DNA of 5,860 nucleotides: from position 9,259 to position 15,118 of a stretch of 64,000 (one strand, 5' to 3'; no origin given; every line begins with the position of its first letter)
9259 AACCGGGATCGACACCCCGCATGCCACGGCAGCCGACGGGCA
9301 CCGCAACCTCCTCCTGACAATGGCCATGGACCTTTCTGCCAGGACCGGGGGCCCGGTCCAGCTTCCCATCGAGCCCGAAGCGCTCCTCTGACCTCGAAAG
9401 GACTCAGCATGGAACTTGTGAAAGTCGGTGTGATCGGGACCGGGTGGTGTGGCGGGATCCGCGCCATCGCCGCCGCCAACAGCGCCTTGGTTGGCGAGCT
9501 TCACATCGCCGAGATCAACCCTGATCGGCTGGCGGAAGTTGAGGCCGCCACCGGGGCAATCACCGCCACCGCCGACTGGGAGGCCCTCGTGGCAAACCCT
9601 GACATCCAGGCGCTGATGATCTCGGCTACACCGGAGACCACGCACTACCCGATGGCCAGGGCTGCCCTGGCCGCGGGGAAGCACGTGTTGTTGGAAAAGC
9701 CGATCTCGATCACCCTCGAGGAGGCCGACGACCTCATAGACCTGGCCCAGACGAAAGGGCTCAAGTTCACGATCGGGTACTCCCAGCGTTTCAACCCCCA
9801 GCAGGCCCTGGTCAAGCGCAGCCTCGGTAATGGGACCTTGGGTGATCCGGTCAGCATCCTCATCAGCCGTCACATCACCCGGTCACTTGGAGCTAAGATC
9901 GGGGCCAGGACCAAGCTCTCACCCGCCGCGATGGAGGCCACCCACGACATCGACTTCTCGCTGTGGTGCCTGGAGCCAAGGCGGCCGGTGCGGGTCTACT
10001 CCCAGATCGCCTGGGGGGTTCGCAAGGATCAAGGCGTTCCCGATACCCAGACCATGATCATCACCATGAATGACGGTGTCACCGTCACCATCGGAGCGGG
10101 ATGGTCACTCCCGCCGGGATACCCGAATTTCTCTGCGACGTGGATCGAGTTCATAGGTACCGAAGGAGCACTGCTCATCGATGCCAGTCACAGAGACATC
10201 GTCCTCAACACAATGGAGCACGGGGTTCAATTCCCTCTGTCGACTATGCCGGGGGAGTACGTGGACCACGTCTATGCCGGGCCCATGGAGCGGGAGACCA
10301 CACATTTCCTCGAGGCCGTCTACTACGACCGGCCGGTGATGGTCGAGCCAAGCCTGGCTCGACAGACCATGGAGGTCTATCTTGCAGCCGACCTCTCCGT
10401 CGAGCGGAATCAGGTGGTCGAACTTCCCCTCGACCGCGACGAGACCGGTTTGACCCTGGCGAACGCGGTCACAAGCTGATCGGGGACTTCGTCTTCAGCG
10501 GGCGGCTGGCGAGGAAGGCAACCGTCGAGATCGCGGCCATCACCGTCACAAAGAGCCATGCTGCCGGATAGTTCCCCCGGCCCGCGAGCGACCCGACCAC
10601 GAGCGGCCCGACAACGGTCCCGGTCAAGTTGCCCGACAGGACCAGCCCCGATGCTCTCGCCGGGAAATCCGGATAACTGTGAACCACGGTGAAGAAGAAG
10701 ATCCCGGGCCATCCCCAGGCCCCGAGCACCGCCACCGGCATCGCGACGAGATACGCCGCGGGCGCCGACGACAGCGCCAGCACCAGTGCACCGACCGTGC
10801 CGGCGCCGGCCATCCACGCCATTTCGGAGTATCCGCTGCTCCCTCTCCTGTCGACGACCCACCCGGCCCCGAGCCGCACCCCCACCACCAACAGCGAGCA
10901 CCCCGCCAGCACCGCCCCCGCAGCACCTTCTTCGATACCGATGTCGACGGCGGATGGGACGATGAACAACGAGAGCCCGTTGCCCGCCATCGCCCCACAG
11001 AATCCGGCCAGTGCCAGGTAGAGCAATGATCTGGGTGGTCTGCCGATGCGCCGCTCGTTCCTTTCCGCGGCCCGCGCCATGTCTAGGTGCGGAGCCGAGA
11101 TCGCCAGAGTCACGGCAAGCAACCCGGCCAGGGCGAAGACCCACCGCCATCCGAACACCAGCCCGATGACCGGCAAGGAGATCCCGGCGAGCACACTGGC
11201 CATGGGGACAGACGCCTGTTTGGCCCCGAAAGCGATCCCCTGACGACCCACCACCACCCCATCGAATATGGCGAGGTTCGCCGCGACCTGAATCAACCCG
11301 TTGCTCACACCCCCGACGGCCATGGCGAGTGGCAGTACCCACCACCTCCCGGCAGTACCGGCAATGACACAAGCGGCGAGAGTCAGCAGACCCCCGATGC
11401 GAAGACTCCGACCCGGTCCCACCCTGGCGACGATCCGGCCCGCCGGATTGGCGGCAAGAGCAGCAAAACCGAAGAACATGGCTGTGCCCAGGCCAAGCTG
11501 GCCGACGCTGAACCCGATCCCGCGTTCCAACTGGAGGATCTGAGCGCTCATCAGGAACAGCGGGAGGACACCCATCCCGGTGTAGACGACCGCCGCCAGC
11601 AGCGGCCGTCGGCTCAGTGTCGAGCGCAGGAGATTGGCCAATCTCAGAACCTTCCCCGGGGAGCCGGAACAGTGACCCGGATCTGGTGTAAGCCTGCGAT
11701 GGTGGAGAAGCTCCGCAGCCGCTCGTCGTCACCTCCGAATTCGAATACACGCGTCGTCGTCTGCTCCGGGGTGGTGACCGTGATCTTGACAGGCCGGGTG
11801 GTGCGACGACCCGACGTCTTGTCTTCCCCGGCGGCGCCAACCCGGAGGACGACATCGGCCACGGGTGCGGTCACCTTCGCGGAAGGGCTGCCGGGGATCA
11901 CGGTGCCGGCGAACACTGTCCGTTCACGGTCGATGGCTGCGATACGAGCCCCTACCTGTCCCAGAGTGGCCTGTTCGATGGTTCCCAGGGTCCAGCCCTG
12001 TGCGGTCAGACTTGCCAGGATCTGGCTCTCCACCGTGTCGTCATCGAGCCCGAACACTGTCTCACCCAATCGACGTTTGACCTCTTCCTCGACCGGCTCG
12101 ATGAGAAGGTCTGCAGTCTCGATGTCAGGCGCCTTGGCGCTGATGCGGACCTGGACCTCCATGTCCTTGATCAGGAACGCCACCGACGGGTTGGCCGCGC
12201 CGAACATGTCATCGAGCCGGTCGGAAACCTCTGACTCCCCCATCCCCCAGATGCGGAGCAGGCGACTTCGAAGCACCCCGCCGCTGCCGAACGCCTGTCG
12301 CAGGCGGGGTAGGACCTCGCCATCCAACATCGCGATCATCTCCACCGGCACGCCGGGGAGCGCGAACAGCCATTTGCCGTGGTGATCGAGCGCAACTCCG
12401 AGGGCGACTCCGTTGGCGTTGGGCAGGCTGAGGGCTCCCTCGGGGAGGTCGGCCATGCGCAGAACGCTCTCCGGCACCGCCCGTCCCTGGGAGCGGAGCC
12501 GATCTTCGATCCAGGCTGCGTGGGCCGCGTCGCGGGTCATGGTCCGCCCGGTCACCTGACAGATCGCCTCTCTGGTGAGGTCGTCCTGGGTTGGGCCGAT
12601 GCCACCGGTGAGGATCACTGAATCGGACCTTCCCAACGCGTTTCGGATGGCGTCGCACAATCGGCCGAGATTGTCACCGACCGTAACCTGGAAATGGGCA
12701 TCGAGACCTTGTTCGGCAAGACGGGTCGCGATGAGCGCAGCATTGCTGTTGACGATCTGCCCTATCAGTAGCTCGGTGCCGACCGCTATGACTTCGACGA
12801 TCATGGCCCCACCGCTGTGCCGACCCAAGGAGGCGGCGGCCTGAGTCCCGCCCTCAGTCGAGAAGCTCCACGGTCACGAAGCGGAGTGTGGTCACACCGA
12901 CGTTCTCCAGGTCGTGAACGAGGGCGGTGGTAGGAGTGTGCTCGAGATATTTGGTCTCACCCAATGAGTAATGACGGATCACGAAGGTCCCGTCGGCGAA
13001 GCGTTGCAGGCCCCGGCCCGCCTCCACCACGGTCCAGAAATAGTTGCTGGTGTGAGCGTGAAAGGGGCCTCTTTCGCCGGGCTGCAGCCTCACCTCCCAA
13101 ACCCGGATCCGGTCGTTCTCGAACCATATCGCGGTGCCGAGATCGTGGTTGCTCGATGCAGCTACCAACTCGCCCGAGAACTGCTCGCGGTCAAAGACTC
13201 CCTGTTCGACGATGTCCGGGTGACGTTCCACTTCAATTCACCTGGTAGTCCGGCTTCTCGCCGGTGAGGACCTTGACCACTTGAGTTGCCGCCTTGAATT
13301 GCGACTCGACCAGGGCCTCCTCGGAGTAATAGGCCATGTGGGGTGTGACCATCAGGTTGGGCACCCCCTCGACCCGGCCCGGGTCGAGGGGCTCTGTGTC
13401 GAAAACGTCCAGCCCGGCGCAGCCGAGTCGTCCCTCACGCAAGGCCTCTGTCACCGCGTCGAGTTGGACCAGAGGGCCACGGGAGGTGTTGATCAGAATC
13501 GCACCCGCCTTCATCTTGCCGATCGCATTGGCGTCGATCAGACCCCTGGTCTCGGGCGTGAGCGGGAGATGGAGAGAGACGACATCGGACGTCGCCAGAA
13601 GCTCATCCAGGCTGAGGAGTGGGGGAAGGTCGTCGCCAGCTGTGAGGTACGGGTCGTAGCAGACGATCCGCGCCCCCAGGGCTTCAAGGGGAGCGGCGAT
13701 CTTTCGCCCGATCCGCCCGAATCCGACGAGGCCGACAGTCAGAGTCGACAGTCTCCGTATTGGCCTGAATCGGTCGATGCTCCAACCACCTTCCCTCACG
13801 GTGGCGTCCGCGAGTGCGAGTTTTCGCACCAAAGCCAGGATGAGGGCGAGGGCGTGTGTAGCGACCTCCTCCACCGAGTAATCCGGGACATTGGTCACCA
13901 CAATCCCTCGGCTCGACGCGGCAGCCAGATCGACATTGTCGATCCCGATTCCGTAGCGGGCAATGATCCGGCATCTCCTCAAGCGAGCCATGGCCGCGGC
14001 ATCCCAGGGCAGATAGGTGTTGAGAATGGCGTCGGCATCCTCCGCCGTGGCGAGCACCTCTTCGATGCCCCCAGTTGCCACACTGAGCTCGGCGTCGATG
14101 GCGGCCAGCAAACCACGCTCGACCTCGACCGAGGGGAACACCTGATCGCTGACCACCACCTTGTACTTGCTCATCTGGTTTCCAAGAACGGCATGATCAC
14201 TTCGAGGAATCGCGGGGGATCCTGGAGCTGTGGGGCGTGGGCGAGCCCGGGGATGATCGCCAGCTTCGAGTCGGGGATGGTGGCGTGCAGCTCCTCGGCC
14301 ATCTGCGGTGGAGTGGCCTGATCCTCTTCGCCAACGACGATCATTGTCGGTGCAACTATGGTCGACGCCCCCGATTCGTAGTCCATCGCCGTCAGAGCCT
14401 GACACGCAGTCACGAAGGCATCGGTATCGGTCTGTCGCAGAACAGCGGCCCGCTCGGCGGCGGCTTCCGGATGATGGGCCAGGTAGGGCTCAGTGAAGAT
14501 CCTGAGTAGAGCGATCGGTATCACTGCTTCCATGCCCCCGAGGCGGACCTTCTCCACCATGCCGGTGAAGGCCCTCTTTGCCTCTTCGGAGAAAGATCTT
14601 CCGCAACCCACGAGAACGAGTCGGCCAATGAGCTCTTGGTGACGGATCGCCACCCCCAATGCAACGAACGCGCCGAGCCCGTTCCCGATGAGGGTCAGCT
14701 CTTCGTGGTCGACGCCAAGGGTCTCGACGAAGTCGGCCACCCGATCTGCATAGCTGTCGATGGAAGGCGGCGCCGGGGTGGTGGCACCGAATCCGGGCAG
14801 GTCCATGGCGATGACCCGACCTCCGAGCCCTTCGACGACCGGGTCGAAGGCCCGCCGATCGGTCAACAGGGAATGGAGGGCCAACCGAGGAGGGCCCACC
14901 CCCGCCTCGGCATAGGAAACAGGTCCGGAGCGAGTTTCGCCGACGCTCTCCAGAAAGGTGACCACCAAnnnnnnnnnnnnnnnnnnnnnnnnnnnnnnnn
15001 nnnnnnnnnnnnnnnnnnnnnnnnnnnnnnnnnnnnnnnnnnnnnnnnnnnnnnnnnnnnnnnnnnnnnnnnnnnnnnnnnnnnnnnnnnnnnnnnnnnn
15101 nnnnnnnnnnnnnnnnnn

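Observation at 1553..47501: Recurrent 19-bp AT-rich operator-like motif (ATCCT-N9-AGGAT type) at seven promoter regions spread over 46 kb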

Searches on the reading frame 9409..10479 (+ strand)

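Call 5: search_protein_families(library=pfam, proteins=[window:9409-10479:+])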
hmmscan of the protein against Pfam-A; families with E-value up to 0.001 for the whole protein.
window:9409-10479:+ (356 aa): 4 families
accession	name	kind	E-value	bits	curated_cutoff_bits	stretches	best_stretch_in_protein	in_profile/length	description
PF01408.29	GFO_IDH_MocA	-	5.6e-22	79.1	24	1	4-124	1-120/120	Oxidoreductase family, NAD-binding Rossmann fold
PF22725.1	GFO_IDH_MocA_C3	-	2.6e-10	40.8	27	1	135-255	4-123/124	GFO/IDH/MocA C-terminal domain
PF02894.22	GFO_IDH_MocA_C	-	5.6e-06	26.7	22.9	1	136-339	1-218/218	Oxidoreductase family, C-terminal alpha/beta domain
PF03447.22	NAD_binding_3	-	0.00011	23.3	24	1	6-120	2-113/116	Homoserine dehydrogenase, NAD binding domain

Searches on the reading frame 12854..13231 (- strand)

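Call 6: search_protein_families(library=pfam, proteins=[window:12854-13231:-])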
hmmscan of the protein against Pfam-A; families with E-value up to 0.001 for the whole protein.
window:12854-13231:- (125 aa): 1 family
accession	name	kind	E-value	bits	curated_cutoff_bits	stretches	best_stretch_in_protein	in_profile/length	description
PF07883.17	Cupin_2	-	0.00051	20.1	27.2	0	46-121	2-69/70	Cupin domain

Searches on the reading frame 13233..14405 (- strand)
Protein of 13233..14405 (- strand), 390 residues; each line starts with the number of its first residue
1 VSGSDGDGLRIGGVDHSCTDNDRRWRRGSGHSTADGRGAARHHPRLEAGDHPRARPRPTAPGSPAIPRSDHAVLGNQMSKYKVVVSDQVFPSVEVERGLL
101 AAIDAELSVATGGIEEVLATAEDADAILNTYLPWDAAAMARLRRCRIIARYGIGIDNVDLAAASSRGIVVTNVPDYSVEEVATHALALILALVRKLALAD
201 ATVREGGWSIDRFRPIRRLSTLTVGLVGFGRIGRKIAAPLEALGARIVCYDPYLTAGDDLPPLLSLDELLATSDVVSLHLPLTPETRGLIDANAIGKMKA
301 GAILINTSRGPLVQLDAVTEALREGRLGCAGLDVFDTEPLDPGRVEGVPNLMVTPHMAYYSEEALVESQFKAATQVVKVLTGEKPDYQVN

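Call 6: search_protein_families(library=pfam, proteins=[window:13233-14405:-])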
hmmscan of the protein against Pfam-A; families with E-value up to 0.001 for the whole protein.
window:13233-14405:- (390 aa): 3 families
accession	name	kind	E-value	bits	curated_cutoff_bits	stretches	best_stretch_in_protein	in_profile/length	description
PF02826.25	2-Hacid_dh_C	-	8.9e-54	182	25.1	1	186-358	1-178/178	D-isomer specific 2-hydroxyacid dehydrogenase, NAD binding domain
PF00389.36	2-Hacid_dh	-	9.9e-24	84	24.6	1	106-390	21-134/134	D-isomer specific 2-hydroxyacid dehydrogenase, catalytic domain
PF03446.21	NAD_binding_2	-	0.00029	21.3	21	0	223-324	1-109/161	NAD binding domain of 6-phosphogluconate dehydrogenase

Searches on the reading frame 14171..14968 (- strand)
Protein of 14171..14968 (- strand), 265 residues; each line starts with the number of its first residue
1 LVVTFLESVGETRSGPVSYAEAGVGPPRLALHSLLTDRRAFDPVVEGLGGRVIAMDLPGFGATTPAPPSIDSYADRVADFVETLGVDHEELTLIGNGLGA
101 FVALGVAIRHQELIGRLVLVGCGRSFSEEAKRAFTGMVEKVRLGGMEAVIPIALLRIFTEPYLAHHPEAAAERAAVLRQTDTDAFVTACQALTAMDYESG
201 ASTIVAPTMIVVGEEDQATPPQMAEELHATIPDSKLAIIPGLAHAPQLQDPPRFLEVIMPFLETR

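Call 6: search_protein_families(library=pfam, proteins=[window:14171-14968:-])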
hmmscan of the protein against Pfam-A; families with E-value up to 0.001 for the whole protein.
window:14171-14968:- (265 aa): 4 families
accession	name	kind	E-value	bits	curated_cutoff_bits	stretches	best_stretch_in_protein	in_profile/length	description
PF12697.13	Abhydrolase_6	-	2.3e-18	68.1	26.3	1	31-256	4-216/217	Alpha/beta hydrolase family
PF00561.26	Abhydrolase_1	-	5.7e-17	62.6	25.8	1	31-251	6-245/245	alpha/beta hydrolase fold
PF12146.15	Hydrolase_4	-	1.7e-13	50.8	27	1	49-245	31-233/239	Serine aminopeptidase, S33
PF03096.20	Ndr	-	3.7e-07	29.6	23.3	1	68-261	80-275/283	Ndr family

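Call 49: search_protein_families(library=ncbifam, proteins=[window:14171-14965:-], max_evalue=0.00001)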
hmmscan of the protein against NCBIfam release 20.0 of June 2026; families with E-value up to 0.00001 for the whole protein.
window:14171-14965:- (264 aa): 17 families
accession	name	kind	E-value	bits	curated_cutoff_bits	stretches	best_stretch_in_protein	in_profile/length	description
NF051488.1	bifunc_PcaDC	exception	1.6e-44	152.6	390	1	26-263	14-252/375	bifunctional 3-oxoadipate enol-lactonase/4-carboxymuconolactone decarboxylase PcaDC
TIGR02427.1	protocat_pcaD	equivalog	1.3e-38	132.8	255.85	1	30-261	19-250/251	3-oxoadipate enol-lactonase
NF051487.1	bifunc_PcaCD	exception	6.7e-36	124.3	430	1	31-262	179-412/413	bifunctional 4-carboxymuconolactone decarboxylase/3-oxoadipate enol-lactonase PcaCD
TIGR03611.1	RutD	equivalog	1.1e-20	74.1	238.5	1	64-263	58-257/258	pyrimidine utilization protein D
NF011457.0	PRK14875.1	equivalog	7.5e-18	64.6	307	1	10-262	116-370/372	acetoin dehydrogenase dihydrolipoyllysine-residue acetyltransferase subunit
TIGR01738.1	bioH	equivalog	7.6e-17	61.8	206.95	1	32-258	12-242/245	pimeloyl-ACP methyl ester esterase BioH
TIGR03695.1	menH_SHCHC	equivalog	1.2e-15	57.7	208.55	1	28-132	6-115/252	2-succinyl-6-hydroxy-2,4-cyclohexadiene-1-carboxylate synthase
NF050089.1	i_nPHAscl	equivalog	4e-15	55.6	300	1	28-120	22-116/288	intracellular short-chain-length polyhydroxyalkanoate depolymerase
TIGR01250.1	pro_imino_pep_2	subfamily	3e-10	40.1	167.65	1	188-261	215-287/288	proline iminopeptidase-family hydrolase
TIGR03056.1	bchO_mg_che_rel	equivalog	4.8e-10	38.9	172.55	0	202-261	218-277/278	alpha/beta fold hydrolase BchO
NF045632.1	hydroxlase_HsaD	equivalog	9.2e-10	37.9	400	1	50-122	65-138/290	4,5:9,10-diseco-3-hydroxy-5,9,17-trioxoandrosta-1(10),2-diene-4-oate hydrolase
NF052614.1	AB_fold_OlsI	equivalog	2.4e-09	37.1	385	1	68-262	70-256/272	ornithine lipid biosynthesis O-acyltransferase OlsI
NF045948.1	ProImpepThrmp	equivalog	4.4e-09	36.2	500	1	190-262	217-288/291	proline iminopeptidase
TIGR03343.1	biphenyl_bphD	equivalog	7e-08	32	462.15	1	41-261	54-280/282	2-hydroxy-6-oxo-6-phenylhexa-2,4-dienoate hydrolase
NF052610.1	macro_16_ester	equivalog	3.3e-07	29.9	420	0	170-257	194-276/281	alpha/beta fold macrolide esterase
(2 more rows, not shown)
